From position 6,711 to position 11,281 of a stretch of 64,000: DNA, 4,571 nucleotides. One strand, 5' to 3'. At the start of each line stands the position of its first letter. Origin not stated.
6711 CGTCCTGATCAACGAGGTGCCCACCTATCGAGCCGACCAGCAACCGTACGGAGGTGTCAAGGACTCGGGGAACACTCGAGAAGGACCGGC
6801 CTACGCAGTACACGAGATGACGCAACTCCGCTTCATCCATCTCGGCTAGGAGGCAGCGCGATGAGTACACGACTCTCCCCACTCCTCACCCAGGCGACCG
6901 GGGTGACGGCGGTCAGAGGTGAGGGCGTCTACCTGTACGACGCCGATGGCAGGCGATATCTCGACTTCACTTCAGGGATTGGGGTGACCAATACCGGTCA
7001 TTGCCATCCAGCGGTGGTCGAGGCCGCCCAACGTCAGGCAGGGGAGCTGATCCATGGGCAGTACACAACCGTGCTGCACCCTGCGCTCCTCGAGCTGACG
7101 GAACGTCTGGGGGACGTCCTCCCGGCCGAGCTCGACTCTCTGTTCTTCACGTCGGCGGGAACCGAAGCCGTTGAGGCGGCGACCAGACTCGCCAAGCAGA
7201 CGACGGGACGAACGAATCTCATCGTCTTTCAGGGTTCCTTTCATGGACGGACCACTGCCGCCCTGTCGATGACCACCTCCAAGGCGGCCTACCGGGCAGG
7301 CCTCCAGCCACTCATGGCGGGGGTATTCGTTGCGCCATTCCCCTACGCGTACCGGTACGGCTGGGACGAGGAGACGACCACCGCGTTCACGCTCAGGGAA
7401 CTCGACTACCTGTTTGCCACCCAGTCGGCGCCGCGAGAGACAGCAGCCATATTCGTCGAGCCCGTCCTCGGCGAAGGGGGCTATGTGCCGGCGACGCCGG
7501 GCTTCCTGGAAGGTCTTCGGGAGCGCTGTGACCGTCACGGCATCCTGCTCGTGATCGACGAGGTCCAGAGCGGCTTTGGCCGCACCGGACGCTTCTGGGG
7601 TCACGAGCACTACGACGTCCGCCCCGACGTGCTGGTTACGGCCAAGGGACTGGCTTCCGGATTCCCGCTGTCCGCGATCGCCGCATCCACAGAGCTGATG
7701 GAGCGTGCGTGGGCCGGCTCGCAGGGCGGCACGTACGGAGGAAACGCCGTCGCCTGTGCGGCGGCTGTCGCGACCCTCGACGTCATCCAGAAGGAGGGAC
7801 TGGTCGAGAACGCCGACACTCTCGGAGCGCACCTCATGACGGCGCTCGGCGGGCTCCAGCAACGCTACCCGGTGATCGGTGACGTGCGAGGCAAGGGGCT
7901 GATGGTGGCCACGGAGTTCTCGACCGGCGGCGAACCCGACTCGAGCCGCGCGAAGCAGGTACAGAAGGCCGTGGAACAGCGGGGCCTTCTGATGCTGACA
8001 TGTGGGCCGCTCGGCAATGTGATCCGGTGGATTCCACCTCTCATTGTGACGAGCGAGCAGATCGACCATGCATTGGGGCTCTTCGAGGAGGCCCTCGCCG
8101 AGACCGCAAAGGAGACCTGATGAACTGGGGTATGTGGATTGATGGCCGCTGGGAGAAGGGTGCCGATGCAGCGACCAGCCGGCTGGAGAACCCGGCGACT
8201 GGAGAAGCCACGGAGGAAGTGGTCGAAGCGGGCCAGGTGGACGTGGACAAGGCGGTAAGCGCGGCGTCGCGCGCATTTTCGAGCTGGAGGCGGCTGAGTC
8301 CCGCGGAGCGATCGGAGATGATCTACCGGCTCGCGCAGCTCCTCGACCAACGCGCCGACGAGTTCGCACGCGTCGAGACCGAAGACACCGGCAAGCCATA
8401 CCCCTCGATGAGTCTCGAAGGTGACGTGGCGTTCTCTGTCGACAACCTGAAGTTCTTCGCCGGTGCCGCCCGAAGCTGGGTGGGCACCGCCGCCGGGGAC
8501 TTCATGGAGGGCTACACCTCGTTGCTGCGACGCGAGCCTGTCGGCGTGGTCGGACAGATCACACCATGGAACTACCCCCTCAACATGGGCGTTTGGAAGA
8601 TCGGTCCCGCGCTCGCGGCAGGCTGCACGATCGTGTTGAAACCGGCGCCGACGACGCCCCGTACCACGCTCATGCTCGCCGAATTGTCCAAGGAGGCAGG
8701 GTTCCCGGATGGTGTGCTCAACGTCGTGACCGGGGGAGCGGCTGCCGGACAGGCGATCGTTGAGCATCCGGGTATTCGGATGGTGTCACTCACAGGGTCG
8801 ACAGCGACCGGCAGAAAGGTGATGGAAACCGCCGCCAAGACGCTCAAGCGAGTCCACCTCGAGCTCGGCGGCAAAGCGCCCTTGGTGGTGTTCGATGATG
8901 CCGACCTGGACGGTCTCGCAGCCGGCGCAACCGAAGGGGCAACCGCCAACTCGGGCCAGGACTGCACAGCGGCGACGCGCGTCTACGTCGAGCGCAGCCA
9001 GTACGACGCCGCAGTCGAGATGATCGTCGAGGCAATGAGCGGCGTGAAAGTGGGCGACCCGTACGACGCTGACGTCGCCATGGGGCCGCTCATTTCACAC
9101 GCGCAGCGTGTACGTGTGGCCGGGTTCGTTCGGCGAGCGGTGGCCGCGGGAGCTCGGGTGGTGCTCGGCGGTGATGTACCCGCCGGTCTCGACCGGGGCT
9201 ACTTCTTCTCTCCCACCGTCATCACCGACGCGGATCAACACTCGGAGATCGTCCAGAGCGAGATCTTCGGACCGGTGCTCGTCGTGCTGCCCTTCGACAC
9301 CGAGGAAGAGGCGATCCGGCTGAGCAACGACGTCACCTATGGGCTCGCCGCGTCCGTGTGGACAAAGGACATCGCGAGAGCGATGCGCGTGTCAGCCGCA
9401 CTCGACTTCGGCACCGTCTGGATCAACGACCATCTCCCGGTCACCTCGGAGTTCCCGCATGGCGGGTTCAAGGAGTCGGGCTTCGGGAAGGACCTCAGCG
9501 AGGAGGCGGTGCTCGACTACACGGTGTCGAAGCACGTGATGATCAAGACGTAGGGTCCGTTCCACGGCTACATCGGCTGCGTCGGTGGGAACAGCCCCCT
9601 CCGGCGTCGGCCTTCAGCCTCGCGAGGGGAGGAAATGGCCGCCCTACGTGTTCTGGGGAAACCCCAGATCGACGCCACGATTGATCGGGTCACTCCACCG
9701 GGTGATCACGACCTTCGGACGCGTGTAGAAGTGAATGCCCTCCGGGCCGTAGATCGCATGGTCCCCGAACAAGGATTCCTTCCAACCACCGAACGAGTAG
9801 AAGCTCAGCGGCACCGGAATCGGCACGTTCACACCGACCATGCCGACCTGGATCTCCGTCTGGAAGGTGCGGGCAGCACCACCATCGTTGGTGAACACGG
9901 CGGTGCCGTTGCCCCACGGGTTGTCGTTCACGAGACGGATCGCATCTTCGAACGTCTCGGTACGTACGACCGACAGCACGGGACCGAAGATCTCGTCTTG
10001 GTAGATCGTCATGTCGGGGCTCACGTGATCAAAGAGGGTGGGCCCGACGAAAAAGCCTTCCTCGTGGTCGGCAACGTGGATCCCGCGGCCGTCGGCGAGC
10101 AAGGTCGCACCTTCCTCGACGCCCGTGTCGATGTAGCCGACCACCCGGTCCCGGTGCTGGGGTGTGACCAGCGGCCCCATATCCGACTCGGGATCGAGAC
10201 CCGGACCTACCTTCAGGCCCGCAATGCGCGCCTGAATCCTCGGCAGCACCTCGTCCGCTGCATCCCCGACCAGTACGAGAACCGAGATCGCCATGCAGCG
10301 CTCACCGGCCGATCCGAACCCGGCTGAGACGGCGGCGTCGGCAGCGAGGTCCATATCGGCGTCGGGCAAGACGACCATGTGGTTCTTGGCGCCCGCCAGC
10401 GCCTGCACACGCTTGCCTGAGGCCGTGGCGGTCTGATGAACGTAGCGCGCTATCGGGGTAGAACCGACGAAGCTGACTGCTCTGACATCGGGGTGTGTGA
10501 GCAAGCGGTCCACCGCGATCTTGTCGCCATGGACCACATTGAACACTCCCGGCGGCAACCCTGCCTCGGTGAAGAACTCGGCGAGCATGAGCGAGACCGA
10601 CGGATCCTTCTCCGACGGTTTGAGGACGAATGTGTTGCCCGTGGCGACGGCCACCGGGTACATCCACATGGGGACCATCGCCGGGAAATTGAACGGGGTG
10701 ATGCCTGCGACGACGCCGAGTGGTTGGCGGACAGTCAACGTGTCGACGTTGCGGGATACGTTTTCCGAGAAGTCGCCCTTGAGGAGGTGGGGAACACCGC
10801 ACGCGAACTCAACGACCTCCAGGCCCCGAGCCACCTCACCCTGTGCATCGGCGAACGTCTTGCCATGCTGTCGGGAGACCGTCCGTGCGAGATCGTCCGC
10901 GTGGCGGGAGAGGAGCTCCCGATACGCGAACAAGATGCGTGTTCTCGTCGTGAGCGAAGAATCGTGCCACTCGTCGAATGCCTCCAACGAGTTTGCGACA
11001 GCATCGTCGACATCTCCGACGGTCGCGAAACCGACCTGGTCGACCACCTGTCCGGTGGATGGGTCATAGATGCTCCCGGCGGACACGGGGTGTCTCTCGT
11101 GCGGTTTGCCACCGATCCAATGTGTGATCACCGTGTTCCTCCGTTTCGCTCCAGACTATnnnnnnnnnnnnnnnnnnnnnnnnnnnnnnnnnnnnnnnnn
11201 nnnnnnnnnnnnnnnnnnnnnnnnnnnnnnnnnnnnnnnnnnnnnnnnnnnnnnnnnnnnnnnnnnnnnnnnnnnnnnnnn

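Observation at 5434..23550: Dense polyamine / amino-aldehyde catabolic island with five aldehyde dehydrogenase paralogs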

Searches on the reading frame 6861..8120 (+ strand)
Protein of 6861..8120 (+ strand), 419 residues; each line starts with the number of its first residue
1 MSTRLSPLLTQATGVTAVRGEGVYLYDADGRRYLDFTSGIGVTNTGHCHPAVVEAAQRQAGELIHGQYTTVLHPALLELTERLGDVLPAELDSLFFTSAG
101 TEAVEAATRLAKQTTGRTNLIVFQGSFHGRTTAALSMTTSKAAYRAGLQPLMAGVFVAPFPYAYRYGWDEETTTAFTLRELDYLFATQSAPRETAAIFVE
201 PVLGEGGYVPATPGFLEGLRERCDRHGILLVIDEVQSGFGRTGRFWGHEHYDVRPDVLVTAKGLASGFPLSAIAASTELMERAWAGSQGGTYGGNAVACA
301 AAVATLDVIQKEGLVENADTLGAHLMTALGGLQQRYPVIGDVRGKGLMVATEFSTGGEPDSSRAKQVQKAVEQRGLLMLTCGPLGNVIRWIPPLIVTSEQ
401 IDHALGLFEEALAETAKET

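Call 5: search_protein_families(library=pfam, proteins=[window:6861-8120:+], max_evalue=0.00001)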
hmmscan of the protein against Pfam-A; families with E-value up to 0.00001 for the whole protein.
window:6861-8120:+ (419 aa): 2 families
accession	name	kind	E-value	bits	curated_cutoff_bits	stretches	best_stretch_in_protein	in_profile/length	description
PF00202.27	Aminotran_3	-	3.5e-125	418.3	30.5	1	15-412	11-403/403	Aminotransferase class-III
PF00155.27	Aminotran_1_2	-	4.2e-06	26.6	19.7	0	212-340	164-299/361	Aminotransferase class I and II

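Call 7: search_protein_families(library=ncbifam, proteins=[window:6861-8120:+], max_evalue=1e-10)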
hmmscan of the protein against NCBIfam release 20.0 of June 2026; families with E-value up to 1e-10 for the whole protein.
window:6861-8120:+ (419 aa): 69 families (the best 25 are shown)
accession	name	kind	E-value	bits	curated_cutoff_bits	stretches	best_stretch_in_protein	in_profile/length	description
NF005993.0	PRK08117.1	subfamily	1.7e-151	504.7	574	1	3-417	14-432/433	aspartate aminotransferase family protein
NF004426.0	PRK05769.1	equivalog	1.6e-130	435.9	552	1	12-414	35-439/441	acetyl ornithine aminotransferase family protein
TIGR00700.1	GABAtrnsam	equivalog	5.9e-119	397.4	506.65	1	14-413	16-419/420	4-aminobutyrate--2-oxoglutarate transaminase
NF005692.0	PRK07495.1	equivalog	2.9e-115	385.3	724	1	12-416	21-423/425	4-aminobutyrate--2-oxoglutarate transaminase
NF005376.0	PRK06918.1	equivalog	3.9e-111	371.6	676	1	17-416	40-445/451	4-aminobutyrate--2-oxoglutarate transaminase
NF004714.0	PRK06058.1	subfamily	1e-105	354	639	1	12-414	41-446/447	4-aminobutyrate--2-oxoglutarate transaminase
NF005272.0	PRK06777.1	equivalog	1.8e-105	353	725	1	16-413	25-420/421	4-aminobutyrate--2-oxoglutarate transaminase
TIGR00707.1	argD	subfamily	1.2e-103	346.9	410.05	1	15-412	11-380/381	acetylornithine/succinylornithine family transaminase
NF005985.0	PRK08088.1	equivalog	5.1e-102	341.7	713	1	12-416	22-425/426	4-aminobutyrate--2-oxoglutarate transaminase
NF049976.1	AmadipTransam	equivalog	3.4e-101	339.2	650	1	9-415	10-415/416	2-aminoadipate transaminase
NF002325.0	PRK01278.1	subfamily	6.3e-98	328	372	1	13-417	13-391/395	acetylornithine transaminase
NF002874.0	PRK03244.1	equivalog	1.4e-96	323.8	457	1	16-417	28-397/399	acetylornithine transaminase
NF006228.0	PRK08360.1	equivalog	5.2e-96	322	608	1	15-416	25-428/443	aspartate aminotransferase family protein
NF007308.0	PRK09792.1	equivalog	2.9e-94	316.3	747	1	20-413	29-420/421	4-aminobutyrate transaminase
NF002797.0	PRK02936.1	equivalog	2.7e-90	302.9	496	1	15-415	13-380/385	acetylornithine transaminase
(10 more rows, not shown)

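Call 73: search_solved_structures(query=window:6861-8120:+, max_evalue=1e-70)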
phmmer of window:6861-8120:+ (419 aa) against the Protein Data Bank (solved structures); distinct sequences matched with E-value up to 1e-70: 23.
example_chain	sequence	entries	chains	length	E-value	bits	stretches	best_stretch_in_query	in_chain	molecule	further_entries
6wj8_A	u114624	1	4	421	6.9e-96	325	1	19-410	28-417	4-aminobutyrate aminotransferase PuuE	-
7jh3_A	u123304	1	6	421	8.1e-89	301.7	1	19-413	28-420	4-aminobutyrate aminotransferase PuuE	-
1sf2_A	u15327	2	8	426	6.7e-88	298.7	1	14-414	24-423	4-aminobutyrate aminotransferase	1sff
7vno_A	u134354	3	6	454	1.7e-87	297.4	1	18-413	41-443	454aa long hypothetical 4-aminobutyrate aminotransferase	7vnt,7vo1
1szu_A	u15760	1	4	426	2.5e-87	296.8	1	14-414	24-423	4-aminobutyrate aminotransferase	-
1szk_A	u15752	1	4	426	3.3e-87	296.4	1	14-414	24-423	4-aminobutyrate aminotransferase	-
3q8n_A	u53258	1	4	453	4.8e-87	295.9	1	17-414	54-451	4-aminobutyrate transaminase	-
1szs_A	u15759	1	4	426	6.3e-87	295.5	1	14-414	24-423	4-aminobutyrate aminotransferase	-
6wop_A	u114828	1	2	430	6e-84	285.7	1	17-413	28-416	4-aminobutyrate transaminase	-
3oks_A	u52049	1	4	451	2.8e-81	276.9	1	14-412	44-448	4-aminobutyrate transaminase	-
3r4t_A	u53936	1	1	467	2.9e-81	276.9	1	15-413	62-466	4-aminobutyrate aminotransferase GabT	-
4ffc_A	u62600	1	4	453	9.3e-79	268.6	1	14-410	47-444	4-aminobutyrate aminotransferase (GabT)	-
9wqz_A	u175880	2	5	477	5.1e-78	266.1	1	17-415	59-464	Alanine/serine racemase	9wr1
6j2v_A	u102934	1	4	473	2.7e-75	257.2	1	18-413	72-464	PLP-dependent aminotransferases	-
9wrf_A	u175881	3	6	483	8.7e-75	255.5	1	18-415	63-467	Broad substrate specificity amino-acid racemase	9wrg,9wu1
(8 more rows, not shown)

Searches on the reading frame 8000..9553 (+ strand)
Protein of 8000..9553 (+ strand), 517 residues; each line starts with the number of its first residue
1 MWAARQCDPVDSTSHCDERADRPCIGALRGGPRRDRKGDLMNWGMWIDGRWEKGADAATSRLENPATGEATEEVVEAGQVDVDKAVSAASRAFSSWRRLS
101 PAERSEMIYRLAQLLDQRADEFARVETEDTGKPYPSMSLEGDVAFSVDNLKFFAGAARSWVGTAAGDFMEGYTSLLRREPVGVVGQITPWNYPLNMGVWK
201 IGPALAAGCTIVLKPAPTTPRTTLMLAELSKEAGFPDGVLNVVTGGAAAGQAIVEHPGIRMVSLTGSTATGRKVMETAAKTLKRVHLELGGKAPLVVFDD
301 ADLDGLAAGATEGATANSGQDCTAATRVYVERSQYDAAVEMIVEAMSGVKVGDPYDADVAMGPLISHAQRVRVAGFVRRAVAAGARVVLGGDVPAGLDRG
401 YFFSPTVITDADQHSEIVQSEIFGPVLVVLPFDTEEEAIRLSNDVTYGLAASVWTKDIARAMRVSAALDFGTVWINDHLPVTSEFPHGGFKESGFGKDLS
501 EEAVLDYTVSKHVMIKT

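Call 5: search_protein_families(library=pfam, proteins=[window:8000-9553:+], max_evalue=0.00001)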
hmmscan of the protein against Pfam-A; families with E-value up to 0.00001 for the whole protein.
window:8000-9553:+ (517 aa): 1 family
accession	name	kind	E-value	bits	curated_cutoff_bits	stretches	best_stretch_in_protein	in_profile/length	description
PF00171.27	Aldedh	-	2.3e-172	574.1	23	1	51-513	1-461/461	Aldehyde dehydrogenase family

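Call 7: search_protein_families(library=ncbifam, proteins=[window:8000-9553:+], max_evalue=1e-10)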
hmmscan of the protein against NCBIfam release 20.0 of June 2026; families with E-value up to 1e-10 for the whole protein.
window:8000-9553:+ (517 aa): 40 families (the best 25 are shown)
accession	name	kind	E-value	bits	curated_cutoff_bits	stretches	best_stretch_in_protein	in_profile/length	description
NF010000.0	PRK13473.1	subfamily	3.4e-204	678.9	615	1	44-516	4-473/475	aminobutyraldehyde dehydrogenase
TIGR03374.1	ABALDH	equivalog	8.5e-154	512.8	909.3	1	47-516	6-472/472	aminobutyraldehyde dehydrogenase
TIGR01804.1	BADH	equivalog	3.6e-148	493.9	668.6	1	46-509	1-465/467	betaine-aldehyde dehydrogenase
NF009725.0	PRK13252.1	equivalog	1.7e-140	468.7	593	1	45-516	9-480/488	betaine-aldehyde dehydrogenase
TIGR02299.1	HpaE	equivalog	7.9e-137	456.8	638.35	1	45-515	3-476/488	5-carboxymethyl-2-hydroxymuconate semialdehyde dehydrogenase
NF045735.1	PaDhStyDPseudo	equivalog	1.2e-136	456.2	850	1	45-515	5-481/483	phenylacetaldehyde dehydrogenase StyD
NF045736.1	PaDhStyDRhodo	equivalog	1.3e-127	426.3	800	1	44-515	4-477/479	phenylacetaldehyde dehydrogenase StyD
TIGR01780.1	SSADH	subfamily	5.7e-124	414.4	646.35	1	63-511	2-448/448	succinate-semialdehyde dehydrogenase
TIGR03216.1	OH_muco_semi_DH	equivalog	5.7e-124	414.3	693.25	1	46-516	4-480/481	2-hydroxymuconic semialdehyde dehydrogenase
TIGR04284.1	aldehy_Rv0768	hypoth_equivalog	7.4e-119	397.8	775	1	45-513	3-476/480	aldehyde dehydrogenase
NF007497.0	PRK10090.1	equivalog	1.3e-115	386.9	500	1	43-510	7-472/480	aldehyde dehydrogenase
NF008415.0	PRK11241.1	equivalog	1.8e-111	373.2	828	1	40-515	8-480/482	NADP-dependent succinate-semialdehyde dehydrogenase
NF006916.0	PRK09407.1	equivalog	4.3e-111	372.1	521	1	55-514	31-491/526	succinic semialdehyde dehydrogenase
NF042993.1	AlphKGSA_gudD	equivalog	2.4e-110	369.6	770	1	45-516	6-481/481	alpha-ketoglutaric semialdehyde dehydrogenase GucD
NF007352.0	PRK09847.1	equivalog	1e-109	367.3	850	1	45-515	22-491/495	aldehyde dehydrogenase PuuC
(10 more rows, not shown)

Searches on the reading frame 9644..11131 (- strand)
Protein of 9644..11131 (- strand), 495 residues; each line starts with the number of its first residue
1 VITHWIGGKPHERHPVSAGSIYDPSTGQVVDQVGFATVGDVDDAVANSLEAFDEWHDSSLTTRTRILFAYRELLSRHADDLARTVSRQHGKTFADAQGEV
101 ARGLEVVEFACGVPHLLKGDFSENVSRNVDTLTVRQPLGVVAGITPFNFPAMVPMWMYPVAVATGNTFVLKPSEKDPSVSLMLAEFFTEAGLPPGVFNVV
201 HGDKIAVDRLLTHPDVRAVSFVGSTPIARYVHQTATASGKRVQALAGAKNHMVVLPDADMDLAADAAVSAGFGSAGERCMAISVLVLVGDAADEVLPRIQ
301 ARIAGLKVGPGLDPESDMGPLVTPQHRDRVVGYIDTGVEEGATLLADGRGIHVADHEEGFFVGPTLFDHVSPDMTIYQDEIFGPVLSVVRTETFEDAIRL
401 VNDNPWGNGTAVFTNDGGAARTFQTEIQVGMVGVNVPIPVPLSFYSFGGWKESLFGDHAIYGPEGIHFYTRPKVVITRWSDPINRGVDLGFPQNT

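Call 5: search_protein_families(library=pfam, proteins=[window:9644-11131:-], max_evalue=0.00001)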
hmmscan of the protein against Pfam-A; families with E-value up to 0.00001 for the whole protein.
window:9644-11131:- (495 aa): 1 family
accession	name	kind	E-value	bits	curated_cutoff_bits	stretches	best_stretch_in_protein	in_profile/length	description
PF00171.27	Aldedh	-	2.5e-145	485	23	1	21-475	11-461/461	Aldehyde dehydrogenase family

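Call 7: search_protein_families(library=ncbifam, proteins=[window:9644-11131:-], max_evalue=1e-10)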
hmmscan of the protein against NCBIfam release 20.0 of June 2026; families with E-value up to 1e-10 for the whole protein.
window:9644-11131:- (495 aa): 41 families (the best 25 are shown)
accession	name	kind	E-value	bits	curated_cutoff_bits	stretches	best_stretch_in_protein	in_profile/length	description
TIGR01722.1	MMSDH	subfamily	4.9e-221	734.5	448.5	1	3-479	2-477/477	CoA-acylating methylmalonate-semialdehyde dehydrogenase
NF052305.1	DioxValDhHalo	equivalog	2.1e-103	346.8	750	1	23-477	26-481/483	2,5-dioxovalerate dehydrogenase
NF042993.1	AlphKGSA_gudD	equivalog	9.1e-100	334.6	770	1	5-476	7-479/481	alpha-ketoglutaric semialdehyde dehydrogenase GucD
TIGR01804.1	BADH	equivalog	3.7e-97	325.7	668.6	1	18-457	14-453/467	betaine-aldehyde dehydrogenase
NF009725.0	PRK13252.1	equivalog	5.4e-96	321.9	593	1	3-476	8-478/488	betaine-aldehyde dehydrogenase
TIGR02299.1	HpaE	equivalog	5.6e-93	312.1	638.35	1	3-476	2-475/488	5-carboxymethyl-2-hydroxymuconate semialdehyde dehydrogenase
NF010000.0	PRK13473.1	subfamily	3.8e-91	306.1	615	1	4-476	5-471/475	aminobutyraldehyde dehydrogenase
NF045735.1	PaDhStyDPseudo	equivalog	2.7e-87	293.4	850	1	6-476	7-480/483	phenylacetaldehyde dehydrogenase StyD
TIGR01780.1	SSADH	subfamily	3e-85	286.8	646.35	1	21-469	1-444/448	succinate-semialdehyde dehydrogenase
NF002852.0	PRK03137.1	subfamily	2.4e-84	284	648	1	24-475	58-510/514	L-glutamate gamma-semialdehyde dehydrogenase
NF006916.0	PRK09407.1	equivalog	2e-78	264.3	521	1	20-477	37-492/526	succinic semialdehyde dehydrogenase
NF045736.1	PaDhStyDRhodo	equivalog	4e-76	256.5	800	1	22-475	23-475/479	phenylacetaldehyde dehydrogenase StyD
TIGR01237.1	D1pyr5carbox2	equivalog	1.6e-75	254.8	659.65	1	20-478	50-510/511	L-glutamate gamma-semialdehyde dehydrogenase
NF040648.1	lactal_redase_Meth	equivalog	2e-74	251.3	650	1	20-460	14-447/463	lactaldehyde dehydrogenase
TIGR03216.1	OH_muco_semi_DH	equivalog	8.7e-74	248.8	693.25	1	22-476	19-478/481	2-hydroxymuconic semialdehyde dehydrogenase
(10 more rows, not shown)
